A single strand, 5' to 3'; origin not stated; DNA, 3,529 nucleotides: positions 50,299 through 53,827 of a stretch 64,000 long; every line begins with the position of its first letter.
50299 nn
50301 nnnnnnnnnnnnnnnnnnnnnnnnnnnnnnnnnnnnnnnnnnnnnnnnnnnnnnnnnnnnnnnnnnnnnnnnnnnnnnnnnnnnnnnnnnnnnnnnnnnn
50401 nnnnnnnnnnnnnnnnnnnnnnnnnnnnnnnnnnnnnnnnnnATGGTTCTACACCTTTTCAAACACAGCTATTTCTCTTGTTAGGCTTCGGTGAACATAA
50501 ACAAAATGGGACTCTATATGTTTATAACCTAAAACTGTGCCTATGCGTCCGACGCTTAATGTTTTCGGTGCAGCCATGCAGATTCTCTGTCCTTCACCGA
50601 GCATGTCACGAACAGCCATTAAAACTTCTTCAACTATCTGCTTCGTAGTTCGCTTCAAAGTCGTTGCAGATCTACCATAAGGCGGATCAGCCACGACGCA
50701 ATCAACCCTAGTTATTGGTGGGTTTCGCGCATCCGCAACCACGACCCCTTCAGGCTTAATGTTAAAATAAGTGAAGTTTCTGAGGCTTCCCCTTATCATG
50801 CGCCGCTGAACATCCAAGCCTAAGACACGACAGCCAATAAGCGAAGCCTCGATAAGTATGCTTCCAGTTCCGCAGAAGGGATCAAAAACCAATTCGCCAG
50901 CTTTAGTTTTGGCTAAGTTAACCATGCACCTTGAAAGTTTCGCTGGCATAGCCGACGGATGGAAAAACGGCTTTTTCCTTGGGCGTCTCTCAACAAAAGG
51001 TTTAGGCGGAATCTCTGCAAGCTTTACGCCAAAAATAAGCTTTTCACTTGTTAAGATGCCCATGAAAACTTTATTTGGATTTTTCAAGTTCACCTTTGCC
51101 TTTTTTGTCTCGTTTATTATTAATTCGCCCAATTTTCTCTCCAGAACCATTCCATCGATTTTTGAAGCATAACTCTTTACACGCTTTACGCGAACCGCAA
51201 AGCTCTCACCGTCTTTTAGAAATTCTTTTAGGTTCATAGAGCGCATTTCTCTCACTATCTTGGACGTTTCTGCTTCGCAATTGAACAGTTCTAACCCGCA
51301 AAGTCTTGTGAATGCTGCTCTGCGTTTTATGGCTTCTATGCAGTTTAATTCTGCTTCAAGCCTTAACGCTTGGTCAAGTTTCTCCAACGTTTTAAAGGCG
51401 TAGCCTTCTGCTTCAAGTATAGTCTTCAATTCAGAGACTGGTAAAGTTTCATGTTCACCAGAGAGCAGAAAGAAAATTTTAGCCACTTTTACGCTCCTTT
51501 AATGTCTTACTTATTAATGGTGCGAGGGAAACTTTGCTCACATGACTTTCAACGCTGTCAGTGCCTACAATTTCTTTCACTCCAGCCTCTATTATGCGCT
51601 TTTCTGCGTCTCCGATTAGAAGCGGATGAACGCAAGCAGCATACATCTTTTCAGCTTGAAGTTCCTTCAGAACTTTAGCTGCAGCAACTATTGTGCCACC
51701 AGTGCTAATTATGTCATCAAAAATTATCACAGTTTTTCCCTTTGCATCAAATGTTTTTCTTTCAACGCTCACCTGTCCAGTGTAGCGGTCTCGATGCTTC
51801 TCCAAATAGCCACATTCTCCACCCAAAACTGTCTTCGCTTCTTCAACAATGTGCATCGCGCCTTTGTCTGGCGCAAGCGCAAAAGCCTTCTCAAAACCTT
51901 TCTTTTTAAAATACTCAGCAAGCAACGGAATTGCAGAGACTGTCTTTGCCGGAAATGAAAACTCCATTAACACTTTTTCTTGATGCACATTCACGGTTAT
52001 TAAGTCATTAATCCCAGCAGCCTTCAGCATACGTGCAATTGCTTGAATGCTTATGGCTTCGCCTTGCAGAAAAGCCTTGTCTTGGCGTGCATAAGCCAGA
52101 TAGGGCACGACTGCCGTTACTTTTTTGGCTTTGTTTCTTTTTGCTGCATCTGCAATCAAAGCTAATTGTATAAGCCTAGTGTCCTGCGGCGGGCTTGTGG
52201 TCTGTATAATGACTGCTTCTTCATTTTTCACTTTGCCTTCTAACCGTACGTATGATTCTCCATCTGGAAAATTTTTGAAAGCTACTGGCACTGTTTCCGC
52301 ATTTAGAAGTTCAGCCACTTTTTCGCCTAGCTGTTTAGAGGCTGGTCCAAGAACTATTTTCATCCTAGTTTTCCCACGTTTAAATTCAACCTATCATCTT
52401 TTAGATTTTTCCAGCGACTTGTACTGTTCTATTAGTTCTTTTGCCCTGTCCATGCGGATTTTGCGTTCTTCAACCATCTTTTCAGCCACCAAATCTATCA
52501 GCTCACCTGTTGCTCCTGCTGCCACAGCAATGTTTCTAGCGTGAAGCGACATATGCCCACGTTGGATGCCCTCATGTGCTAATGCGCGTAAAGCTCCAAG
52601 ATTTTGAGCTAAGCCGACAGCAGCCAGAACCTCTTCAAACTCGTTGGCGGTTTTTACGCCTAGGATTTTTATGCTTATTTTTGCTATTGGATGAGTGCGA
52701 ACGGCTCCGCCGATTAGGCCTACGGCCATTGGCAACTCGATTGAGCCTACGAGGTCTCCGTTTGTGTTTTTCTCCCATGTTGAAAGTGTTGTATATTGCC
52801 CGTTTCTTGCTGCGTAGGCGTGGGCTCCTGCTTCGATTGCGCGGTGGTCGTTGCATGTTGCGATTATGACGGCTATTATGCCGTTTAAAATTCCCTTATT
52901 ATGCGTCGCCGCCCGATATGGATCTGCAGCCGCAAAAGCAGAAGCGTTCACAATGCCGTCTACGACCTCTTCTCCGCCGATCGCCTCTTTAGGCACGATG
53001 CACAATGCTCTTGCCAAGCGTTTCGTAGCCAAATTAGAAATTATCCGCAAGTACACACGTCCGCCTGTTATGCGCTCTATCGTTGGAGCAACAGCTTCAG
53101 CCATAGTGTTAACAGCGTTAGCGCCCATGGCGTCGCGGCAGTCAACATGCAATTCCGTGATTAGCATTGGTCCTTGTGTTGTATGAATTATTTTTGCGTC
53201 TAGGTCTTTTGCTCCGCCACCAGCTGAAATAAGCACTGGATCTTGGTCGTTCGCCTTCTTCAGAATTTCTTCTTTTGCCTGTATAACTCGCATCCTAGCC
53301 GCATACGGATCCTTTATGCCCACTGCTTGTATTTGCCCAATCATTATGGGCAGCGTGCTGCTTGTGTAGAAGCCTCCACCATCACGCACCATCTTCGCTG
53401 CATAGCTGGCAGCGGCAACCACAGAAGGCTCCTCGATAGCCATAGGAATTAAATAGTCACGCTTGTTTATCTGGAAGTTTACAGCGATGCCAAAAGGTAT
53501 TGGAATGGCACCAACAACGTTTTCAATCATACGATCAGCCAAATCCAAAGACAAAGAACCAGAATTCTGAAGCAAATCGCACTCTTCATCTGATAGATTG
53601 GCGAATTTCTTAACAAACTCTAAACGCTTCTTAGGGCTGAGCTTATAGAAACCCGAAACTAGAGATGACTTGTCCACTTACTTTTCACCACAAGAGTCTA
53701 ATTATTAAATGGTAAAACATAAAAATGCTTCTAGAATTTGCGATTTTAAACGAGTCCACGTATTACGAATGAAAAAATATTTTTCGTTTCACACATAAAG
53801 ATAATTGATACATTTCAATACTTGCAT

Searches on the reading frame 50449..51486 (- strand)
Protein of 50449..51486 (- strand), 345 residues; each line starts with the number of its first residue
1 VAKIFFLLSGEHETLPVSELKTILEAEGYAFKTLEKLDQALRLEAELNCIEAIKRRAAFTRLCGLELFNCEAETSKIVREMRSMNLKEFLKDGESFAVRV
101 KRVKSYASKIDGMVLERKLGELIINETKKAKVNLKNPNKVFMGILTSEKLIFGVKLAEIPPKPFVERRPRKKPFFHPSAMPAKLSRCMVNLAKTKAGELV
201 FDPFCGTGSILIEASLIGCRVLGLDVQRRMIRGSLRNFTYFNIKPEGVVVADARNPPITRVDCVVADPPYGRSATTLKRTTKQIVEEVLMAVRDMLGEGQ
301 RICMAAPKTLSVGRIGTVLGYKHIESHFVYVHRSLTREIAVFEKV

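Call 41: search_protein_families(library=pfam, proteins=[window:50449-51486:-], max_evalue=0.00001)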
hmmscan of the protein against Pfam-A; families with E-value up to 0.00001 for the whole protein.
window:50449-51486:- (345 aa): 4 families
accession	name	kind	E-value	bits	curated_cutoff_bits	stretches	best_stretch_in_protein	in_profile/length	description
PF01170.24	UPF0020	-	1.6e-25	90.4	22.3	1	170-313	2-173/197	RMKL-like, methyltransferase domain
PF01555.25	N6_N4_Mtase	-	2.6e-11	44.4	26.7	1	129-232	132-217/221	DNA methylase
PF02384.22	N6_Mtase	-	4.4e-07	30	20.4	1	181-276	31-143/311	N-6 DNA Methylase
PF02926.22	THUMP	-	7e-07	30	20.6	1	75-141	5-70/84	THUMP domain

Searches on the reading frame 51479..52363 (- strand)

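Call 41: search_protein_families(library=pfam, proteins=[window:51479-52363:-], max_evalue=0.00001)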
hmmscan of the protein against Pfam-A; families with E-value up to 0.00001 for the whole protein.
window:51479-52363:- (294 aa): 3 families
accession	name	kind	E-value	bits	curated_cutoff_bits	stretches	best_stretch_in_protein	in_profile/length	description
PF13793.12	Pribosyltran_N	-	1.3e-32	112.6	25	1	1-117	1-117/117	N-terminal domain of ribose phosphate pyrophosphokinase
PF00156.33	Pribosyltran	-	9.9e-12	44.9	26.3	1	147-269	18-145/158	Phosphoribosyl transferase domain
PF14572.12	Pribosyl_synth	-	2.9e-11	44.1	27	1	206-279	80-153/184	Phosphoribosyl synthetase-associated domain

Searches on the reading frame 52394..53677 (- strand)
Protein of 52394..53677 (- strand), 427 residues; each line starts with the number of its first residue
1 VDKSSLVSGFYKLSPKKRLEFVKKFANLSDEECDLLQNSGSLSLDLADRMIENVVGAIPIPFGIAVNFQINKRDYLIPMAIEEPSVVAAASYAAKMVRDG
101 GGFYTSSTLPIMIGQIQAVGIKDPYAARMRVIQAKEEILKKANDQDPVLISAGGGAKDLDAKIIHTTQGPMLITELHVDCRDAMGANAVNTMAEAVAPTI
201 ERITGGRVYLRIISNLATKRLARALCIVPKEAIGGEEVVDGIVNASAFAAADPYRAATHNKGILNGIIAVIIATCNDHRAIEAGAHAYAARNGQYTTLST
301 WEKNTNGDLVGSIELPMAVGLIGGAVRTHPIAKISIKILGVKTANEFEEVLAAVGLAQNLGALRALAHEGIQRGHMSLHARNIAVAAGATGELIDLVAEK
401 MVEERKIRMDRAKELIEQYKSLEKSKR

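Call 41: search_protein_families(library=pfam, proteins=[window:52394-53677:-], max_evalue=0.00001)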
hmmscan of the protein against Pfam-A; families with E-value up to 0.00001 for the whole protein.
window:52394-53677:- (427 aa): 1 family
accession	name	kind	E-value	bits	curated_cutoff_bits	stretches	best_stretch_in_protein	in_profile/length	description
PF00368.23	HMG-CoA_red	-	2.7e-112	375.9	27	1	15-380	2-368/368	Hydroxymethylglutaryl-coenzyme A reductase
